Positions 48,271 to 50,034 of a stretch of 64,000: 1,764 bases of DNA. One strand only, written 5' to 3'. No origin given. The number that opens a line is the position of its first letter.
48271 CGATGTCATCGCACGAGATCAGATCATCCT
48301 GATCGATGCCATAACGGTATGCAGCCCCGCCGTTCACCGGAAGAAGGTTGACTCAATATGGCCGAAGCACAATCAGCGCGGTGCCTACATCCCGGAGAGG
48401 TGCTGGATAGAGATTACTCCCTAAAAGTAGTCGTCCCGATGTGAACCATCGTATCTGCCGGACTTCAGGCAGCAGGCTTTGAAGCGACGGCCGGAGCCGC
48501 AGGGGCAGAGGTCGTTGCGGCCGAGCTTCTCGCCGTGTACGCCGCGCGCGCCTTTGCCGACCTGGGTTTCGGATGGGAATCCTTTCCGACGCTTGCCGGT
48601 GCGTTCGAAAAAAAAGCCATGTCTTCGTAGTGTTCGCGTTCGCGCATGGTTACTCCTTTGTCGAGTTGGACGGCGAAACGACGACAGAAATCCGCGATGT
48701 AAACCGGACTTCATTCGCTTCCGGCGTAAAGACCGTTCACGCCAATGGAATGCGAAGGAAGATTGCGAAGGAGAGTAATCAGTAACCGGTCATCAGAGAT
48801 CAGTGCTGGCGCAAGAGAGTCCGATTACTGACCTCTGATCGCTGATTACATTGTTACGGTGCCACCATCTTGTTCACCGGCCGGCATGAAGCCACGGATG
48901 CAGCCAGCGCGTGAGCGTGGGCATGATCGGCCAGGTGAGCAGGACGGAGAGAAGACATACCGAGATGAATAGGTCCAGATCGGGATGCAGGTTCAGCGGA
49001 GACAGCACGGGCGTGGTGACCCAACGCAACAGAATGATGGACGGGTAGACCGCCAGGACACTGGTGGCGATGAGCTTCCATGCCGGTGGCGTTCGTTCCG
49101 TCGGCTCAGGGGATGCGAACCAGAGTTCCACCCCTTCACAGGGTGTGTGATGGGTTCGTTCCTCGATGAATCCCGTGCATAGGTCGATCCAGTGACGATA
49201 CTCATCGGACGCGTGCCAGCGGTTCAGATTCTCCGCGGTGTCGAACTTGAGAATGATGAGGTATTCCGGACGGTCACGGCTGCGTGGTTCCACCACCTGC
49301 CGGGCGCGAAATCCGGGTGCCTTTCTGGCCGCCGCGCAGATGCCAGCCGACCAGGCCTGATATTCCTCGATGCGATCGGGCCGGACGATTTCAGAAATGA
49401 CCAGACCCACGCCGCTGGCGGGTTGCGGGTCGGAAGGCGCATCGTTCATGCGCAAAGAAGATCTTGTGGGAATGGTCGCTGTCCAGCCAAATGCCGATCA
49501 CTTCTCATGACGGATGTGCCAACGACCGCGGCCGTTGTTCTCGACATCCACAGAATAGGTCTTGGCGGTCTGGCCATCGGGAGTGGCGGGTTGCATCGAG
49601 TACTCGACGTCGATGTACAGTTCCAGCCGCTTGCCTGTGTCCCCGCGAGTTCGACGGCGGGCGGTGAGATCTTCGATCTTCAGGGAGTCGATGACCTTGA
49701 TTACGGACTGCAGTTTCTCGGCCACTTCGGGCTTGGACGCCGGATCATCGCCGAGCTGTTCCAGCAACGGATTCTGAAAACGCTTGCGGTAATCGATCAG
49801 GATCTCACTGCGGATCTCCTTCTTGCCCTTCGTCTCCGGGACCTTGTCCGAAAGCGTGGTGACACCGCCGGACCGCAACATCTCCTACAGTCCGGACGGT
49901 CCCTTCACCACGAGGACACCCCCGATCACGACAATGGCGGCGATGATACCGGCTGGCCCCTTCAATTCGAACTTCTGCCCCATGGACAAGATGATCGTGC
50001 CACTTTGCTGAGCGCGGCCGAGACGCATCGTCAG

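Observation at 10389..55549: Unusually high density of disrupted genes (about 8 one-nucleotide frameshifts and 5 in-frame TAA/TAG) while all core genes are intact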

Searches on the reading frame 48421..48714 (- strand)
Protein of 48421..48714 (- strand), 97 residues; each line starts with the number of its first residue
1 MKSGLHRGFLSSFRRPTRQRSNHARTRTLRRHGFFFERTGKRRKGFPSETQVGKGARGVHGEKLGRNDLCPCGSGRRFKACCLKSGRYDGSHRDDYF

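Call 29: search_protein_families(library=pfam, max_evalue=0.01, proteins=[window:48424-48714:-])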
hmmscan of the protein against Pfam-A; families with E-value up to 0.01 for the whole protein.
seq(97 aa): 1 family
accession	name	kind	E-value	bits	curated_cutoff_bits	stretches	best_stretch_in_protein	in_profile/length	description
PF02810.21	SEC-C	-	4.1e-09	36.6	20.4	1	66-83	1-18/19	SEC-C motif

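Call 58: find_homologous_proteins(query=window:48421-48714:-, max_evalue=0.01)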
Query window:48421-48714:- (97 aa): 1889 proteins with E <= 0.01 among 1896 candidates; the best 120 are listed.
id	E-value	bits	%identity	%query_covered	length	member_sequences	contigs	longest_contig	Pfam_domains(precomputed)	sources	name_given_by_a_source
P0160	5.2e-23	99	74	65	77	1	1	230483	PF02810.22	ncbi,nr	ncbi:MAG: nucleic acid-binding protein [Verrucomicrobiales bacterium]|nr:nucleic acid-binding protei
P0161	1.0e-22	98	63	87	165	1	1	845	PF02810.22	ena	-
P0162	5.2e-22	96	68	68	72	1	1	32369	PF02810.22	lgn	-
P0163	3.6e-21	93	72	64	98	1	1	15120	PF02810.22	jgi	jgi:hypothetical protein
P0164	5.2e-21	93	72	64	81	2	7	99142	PF02810.22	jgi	jgi:uncharacterized protein YecA (UPF0149 family)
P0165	8.7e-21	92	71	65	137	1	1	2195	PF02810.22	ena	-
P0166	1.8e-20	91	75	64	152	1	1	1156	PF02810.22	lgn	-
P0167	2.8e-20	90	72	64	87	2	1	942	PF02810.22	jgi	jgi:hypothetical protein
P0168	1.1e-19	88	77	59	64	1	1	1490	PF02810.22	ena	-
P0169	1.6e-19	88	57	87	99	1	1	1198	PF02810.22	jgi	jgi:uncharacterized protein YchJ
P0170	2.0e-19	88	55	91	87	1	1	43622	PF02810.22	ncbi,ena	-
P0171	2.7e-19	87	70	63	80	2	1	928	PF02810.22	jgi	jgi:uncharacterized protein YecA (UPF0149 family)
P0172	2.8e-19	87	63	72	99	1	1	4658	PF02810.22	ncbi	-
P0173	3.0e-19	87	71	62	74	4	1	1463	PF02810.22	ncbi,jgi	-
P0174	4.0e-19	87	64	69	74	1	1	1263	PF02810.22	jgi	jgi:uncharacterized protein YecA (UPF0149 family)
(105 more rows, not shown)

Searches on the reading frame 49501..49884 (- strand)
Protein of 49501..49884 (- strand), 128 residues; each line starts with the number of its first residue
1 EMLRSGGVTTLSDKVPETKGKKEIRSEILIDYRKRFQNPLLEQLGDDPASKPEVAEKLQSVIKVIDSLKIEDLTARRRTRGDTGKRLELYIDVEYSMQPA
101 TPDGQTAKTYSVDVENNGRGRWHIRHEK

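Call 34: find_homologous_proteins(query=window:49501-49884:-)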
Query window:49501-49884:- (128 aa): 5 proteins with E <= 0.001 among 17 candidates.
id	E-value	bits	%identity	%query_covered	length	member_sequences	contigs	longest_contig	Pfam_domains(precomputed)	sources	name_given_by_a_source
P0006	7.5e-75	267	98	99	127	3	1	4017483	-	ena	-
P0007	9.4e-55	202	76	99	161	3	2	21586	-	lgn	-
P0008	3.8e-50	187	100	73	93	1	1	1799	-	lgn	-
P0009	3.1e-35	139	54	98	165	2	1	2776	-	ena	-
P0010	4.7e-35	139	54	98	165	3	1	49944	-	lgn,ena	-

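Call 54: find_encoding_contigs(protein=P0007, flank=10000, max_places=4)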
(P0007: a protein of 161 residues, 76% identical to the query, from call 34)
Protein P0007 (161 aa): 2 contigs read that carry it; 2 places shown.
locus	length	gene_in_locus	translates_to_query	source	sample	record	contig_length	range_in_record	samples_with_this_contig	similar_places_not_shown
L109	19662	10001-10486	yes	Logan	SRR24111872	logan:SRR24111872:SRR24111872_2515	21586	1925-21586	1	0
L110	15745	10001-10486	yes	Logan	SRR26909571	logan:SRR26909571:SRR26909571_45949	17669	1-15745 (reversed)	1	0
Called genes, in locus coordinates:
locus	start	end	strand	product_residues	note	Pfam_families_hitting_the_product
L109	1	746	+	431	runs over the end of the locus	PF02746:MR_MLE_N (weak), PF13378:MR_MLE_C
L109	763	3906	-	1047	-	PF07690:MFS_1 (faint), PF01564:Spermine_synth, PF05175:MTS (faint)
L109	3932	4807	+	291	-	PF08220:HTH_DeoR, PF08279:HTH_11 (weak), PF00455:DeoRC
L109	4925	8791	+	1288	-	PF08448:PAS_4, PF13426:PAS_9 (weak), PF00512:HisKA, PF02518:HATPase_c, PF00072:Response_reg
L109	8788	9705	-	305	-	PF03446:NAD_binding_2, PF03807:F420_oxidored (weak), PF14833:NAD_binding_11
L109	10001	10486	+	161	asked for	-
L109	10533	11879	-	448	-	-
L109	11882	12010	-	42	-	-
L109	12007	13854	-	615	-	PF00149:Metallophos, PF13385:Laminin_G_3, PF02210:Laminin_G_2 (weak)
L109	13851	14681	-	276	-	PF00795:CN_hydrolase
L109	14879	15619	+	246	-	PF02230:Abhydrolase_2 (faint), PF12146:Hydrolase_4 (faint), PF00756:Esterase, PF00326:Peptidase_S9 (faint)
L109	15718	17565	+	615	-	-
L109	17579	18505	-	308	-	PF00583:Acetyltransf_1 (weak), PF13508:Acetyltransf_7 (weak)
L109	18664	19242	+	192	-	PF27539:Y2318_C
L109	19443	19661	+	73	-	?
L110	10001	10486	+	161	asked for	-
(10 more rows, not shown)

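Call 62: search_protein_families(library=ncbifam, max_evalue=0.01, proteins=[P0007])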
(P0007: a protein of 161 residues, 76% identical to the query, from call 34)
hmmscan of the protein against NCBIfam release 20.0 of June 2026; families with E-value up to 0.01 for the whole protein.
P0007 (161 aa): 0 families
